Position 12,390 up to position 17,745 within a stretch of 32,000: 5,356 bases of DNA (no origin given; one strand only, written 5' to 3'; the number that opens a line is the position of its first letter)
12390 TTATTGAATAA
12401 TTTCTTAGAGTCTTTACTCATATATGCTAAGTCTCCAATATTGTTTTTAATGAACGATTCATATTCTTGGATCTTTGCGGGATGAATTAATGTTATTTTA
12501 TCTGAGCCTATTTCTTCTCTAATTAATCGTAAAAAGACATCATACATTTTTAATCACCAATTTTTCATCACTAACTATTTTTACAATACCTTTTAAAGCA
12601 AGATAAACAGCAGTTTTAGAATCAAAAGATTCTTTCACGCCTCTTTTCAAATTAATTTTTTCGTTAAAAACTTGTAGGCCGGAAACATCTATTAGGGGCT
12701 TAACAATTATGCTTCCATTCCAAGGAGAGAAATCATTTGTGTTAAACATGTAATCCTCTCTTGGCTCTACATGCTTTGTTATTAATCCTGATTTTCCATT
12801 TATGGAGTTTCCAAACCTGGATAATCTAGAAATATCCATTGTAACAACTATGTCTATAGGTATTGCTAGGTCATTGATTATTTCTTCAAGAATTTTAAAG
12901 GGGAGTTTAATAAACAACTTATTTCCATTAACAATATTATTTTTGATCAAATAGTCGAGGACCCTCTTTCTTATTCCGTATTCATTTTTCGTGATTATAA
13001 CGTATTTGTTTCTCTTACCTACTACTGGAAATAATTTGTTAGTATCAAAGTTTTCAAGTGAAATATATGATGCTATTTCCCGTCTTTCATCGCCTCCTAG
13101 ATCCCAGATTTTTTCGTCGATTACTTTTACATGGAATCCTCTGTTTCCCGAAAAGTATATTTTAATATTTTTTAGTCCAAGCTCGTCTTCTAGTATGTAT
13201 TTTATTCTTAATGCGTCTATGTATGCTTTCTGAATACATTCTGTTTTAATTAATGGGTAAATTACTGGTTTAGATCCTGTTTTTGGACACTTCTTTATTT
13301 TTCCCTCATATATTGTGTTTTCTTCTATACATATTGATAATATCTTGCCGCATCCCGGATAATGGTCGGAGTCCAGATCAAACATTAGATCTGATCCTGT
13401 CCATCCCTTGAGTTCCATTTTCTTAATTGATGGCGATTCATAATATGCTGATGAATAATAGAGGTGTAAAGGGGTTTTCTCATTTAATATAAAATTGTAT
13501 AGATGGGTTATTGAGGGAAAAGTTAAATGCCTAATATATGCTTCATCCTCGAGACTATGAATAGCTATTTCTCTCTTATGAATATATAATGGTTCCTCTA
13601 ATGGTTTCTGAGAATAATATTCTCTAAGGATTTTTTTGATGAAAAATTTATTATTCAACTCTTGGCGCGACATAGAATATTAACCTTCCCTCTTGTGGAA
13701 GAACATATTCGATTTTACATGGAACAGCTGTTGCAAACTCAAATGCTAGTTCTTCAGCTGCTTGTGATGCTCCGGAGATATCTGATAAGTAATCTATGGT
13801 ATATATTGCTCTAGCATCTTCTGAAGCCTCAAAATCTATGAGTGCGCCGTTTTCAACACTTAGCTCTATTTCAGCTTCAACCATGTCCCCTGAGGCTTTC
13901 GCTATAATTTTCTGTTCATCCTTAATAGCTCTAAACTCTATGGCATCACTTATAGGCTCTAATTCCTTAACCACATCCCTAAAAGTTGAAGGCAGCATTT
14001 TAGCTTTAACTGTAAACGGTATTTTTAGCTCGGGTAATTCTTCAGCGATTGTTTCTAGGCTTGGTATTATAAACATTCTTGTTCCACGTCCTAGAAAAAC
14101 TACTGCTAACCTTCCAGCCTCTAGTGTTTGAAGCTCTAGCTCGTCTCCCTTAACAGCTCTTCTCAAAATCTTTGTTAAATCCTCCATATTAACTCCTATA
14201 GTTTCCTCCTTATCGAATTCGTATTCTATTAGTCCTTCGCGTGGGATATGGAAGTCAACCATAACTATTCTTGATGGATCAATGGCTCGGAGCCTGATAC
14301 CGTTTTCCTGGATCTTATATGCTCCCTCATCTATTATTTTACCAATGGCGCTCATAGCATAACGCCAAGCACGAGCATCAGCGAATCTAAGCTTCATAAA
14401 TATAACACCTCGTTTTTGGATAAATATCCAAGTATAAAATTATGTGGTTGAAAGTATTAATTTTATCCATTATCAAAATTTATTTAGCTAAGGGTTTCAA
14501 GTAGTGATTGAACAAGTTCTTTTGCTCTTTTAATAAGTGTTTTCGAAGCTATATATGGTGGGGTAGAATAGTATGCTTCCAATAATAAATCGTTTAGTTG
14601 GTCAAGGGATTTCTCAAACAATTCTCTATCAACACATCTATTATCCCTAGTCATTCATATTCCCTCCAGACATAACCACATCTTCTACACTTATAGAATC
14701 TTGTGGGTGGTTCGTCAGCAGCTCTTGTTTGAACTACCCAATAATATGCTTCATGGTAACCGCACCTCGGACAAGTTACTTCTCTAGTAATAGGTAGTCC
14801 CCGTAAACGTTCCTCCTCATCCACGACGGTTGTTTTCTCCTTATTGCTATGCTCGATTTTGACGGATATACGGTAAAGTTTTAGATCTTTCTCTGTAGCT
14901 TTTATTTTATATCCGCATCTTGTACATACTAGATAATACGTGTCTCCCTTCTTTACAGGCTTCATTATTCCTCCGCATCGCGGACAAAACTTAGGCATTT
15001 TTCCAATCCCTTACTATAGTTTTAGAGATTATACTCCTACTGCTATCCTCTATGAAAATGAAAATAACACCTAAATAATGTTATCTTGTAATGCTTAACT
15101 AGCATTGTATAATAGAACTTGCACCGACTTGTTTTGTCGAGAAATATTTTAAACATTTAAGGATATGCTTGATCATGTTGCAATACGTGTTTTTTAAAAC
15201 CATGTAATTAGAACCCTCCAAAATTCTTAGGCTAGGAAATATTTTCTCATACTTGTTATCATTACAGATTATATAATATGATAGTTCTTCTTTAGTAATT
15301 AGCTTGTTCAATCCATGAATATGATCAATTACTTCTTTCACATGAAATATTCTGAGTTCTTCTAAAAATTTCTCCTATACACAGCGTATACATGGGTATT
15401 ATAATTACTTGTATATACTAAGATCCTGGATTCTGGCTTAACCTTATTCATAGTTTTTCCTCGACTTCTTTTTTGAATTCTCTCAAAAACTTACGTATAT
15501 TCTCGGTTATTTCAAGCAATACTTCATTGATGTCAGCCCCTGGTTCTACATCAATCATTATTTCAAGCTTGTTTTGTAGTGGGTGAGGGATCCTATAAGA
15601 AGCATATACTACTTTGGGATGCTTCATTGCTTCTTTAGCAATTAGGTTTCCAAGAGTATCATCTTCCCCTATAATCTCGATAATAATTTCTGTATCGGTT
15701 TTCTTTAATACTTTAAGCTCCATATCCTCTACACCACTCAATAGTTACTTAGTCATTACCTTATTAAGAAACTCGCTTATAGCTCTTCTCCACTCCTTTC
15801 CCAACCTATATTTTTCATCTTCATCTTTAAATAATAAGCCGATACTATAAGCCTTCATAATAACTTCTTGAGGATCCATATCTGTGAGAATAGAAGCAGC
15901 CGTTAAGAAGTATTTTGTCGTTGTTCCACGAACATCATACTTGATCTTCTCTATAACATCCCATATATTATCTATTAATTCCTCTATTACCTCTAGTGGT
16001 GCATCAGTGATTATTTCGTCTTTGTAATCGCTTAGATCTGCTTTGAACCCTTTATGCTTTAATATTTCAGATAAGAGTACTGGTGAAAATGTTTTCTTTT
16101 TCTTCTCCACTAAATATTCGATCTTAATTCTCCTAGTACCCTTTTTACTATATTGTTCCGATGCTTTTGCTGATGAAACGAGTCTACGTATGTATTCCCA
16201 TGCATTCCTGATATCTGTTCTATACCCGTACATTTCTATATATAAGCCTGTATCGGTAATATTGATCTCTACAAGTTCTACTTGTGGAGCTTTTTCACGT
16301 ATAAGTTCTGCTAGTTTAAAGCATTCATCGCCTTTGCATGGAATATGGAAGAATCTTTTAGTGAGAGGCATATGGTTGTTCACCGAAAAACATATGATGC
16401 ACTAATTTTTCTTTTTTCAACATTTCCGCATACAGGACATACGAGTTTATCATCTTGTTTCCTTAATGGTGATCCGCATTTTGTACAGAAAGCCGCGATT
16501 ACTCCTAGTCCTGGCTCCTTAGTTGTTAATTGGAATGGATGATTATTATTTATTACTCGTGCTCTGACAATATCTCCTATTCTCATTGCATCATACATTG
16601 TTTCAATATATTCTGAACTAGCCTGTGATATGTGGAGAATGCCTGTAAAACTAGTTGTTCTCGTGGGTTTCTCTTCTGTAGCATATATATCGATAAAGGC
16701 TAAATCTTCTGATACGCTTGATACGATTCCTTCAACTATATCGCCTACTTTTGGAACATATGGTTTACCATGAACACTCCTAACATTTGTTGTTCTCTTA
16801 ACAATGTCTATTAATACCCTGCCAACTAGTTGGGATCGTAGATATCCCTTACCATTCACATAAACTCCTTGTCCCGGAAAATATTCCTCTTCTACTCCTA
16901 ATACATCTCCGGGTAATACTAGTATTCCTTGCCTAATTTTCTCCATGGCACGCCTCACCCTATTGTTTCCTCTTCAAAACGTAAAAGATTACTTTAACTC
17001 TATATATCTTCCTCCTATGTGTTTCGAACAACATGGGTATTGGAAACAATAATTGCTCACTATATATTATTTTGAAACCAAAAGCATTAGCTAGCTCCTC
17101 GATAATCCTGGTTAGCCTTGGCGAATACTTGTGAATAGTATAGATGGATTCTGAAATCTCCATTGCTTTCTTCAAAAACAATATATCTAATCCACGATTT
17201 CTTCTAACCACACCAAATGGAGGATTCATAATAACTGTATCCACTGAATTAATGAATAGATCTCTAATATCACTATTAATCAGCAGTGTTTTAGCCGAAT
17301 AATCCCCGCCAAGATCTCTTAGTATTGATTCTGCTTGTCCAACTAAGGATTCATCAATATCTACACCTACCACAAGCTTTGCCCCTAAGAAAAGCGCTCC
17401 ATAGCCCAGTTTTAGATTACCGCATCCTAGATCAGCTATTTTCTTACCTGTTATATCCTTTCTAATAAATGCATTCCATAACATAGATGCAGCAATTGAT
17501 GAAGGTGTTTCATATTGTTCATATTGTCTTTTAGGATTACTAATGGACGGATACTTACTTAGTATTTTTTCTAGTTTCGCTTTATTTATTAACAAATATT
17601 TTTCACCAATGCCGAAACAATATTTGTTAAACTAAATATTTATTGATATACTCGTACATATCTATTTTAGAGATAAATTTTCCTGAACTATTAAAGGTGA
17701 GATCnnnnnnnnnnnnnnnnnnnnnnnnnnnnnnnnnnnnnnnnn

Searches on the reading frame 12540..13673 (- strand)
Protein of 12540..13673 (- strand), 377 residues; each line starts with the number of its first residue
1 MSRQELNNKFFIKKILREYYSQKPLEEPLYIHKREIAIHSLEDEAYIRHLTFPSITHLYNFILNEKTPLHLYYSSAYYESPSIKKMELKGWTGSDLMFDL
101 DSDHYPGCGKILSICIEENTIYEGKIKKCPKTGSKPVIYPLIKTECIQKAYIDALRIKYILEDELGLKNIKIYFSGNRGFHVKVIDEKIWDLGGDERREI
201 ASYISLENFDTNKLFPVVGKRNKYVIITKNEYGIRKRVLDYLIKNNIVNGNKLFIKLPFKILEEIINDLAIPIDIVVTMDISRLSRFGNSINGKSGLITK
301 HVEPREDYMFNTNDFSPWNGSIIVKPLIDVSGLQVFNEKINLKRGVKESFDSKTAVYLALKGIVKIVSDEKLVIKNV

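Call 33: search_protein_families(library=pfam, proteins=[window:12540-13673:-], max_evalue=0.001)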
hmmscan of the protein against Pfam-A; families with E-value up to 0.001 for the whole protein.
window:12540-13673:- (377 aa): 2 families
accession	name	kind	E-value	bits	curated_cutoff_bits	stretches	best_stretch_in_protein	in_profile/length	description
PF01896.25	DNA_primase_S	-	1.9e-17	64.5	26.8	1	156-299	30-158/163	DNA primase small subunit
PF20873.2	PriS_C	-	2.9e-05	24.3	27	1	320-366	1-46/50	Primase chain A, C-terminal domain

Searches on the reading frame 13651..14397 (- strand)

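Call 33: search_protein_families(library=pfam, proteins=[window:13651-14397:-], max_evalue=0.001)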
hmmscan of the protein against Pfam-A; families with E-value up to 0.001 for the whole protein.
window:13651-14397:- (248 aa): 3 families
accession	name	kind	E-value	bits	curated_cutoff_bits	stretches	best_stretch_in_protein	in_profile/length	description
PF00705.23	PCNA_N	-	9.8e-14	51.6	20.3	1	3-92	4-93/127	Proliferating cell nuclear antigen, N-terminal domain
PF02747.20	PCNA_C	-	2.8e-08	34.5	23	1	132-245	11-127/128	Proliferating cell nuclear antigen, C-terminal domain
PF02144.21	Rad1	-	0.00017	21.2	24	1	129-215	147-239/257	Repair protein Rad1/Rec1/Rad17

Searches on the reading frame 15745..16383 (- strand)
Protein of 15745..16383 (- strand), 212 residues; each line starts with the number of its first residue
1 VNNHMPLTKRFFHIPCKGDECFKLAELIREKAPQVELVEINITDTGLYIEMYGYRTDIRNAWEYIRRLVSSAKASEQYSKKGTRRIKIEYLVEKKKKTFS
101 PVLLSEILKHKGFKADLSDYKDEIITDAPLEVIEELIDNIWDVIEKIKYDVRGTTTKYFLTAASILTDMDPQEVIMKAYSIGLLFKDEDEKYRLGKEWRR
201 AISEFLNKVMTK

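Call 33: search_protein_families(library=pfam, proteins=[window:15745-16383:-], max_evalue=0.001)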
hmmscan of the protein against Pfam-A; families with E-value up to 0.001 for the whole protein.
window:15745-16383:- (212 aa): 1 family
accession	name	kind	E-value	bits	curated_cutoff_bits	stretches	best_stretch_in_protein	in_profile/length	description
PF09840.14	DUF2067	-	4.4e-42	144.2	24.9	1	17-202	5-186/187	Uncharacterized protein conserved in archaea (DUF2067)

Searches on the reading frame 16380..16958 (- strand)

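Call 34: search_protein_families(library=pfam, proteins=[window:16380-16958:-], max_evalue=0.001)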
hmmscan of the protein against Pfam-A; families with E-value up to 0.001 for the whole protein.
window:16380-16958:- (192 aa): 5 families
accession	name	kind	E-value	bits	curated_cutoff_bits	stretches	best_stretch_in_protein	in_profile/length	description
PF14382.12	ECR1_N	-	2.7e-11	43.5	27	1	13-51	1-38/38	Exosome complex exonuclease RRP4 N-terminal region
PF00575.29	S1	-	4.3e-06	27.5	22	1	69-137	2-61/74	S1 RNA binding domain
PF10447.15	EXOSC1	-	2.5e-05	25.4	21.2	0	68-119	1-48/112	Exosome component EXOSC1/CSL4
PF14446.12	Prok-RING_1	-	0.0004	20.7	29.1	1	158-183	7-32/54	Prokaryotic RING finger family 1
PF13240.11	Zn_Ribbon_1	-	0.0008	19.6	25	0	155-165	13-23/23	zinc-ribbon domain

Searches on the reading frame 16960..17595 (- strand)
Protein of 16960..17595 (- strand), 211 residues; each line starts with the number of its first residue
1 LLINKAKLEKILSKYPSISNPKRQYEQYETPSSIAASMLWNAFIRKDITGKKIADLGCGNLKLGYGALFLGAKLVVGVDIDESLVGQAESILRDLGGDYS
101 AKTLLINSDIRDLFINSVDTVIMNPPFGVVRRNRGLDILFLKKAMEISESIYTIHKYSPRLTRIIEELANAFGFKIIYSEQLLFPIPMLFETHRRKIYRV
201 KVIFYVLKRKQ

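Call 34: search_protein_families(library=pfam, proteins=[window:16960-17595:-], max_evalue=0.001)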
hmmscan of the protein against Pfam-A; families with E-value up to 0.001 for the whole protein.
window:16960-17595:- (211 aa): 5 families
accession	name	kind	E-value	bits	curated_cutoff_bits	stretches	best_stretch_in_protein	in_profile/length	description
PF05175.20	MTS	-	8.8e-07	29.2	23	1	37-129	21-110/170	Methyltransferase small domain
PF06325.19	PrmA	-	7.6e-05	22.8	22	1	49-89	161-201/296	Ribosomal protein L11 methyltransferase (PrmA)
PF08003.17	Methyltransf_9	-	0.00015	21.3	23.8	1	47-123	113-188/315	Protein of unknown function (DUF1698)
PF03602.21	Cons_hypoth95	-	0.00027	21.1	24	1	44-168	36-165/182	Conserved hypothetical protein 95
PF13847.12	Methyltransf_31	-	0.0006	20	27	1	50-124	4-81/145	Methyltransferase domain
